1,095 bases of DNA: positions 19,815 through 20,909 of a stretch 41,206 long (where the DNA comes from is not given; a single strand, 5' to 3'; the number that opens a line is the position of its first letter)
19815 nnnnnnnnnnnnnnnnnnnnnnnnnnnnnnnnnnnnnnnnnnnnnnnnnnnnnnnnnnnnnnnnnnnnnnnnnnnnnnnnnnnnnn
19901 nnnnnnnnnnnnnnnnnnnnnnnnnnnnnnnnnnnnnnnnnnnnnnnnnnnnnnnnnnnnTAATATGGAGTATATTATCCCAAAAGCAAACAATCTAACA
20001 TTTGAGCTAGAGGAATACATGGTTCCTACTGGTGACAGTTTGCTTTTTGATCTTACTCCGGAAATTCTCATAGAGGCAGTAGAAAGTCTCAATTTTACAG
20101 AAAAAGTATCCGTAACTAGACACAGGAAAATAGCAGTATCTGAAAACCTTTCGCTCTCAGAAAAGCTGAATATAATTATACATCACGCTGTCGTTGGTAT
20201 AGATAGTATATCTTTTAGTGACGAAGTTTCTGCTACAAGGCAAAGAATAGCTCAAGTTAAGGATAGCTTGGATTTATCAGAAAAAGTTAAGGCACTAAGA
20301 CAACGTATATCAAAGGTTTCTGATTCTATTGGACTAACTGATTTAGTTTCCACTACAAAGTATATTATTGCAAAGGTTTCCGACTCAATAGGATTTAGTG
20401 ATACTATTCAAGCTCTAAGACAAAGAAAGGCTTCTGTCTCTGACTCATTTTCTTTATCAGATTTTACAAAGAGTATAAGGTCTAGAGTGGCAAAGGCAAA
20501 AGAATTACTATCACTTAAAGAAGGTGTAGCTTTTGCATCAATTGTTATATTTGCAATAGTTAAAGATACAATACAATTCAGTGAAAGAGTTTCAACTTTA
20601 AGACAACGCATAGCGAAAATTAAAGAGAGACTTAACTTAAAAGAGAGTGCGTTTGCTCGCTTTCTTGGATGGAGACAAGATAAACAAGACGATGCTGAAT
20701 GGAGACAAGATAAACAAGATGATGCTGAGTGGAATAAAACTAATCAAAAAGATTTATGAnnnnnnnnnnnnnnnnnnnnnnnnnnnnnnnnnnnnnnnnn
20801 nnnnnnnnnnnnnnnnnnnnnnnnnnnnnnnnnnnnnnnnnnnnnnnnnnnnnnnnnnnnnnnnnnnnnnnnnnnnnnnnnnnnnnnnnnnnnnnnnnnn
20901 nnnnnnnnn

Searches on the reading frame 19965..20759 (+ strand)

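Call 37: search_protein_families(library=pfam, proteins=[window:19965-20759:+], max_evalue=0.01)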
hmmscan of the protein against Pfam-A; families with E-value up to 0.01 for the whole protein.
window:19965-20759:+ (264 aa): 1 family
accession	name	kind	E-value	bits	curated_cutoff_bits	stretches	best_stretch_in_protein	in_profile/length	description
PF07544.18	Med9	-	0.003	18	26.9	0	155-224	15-74/80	RNA polymerase II transcription mediator complex subunit 9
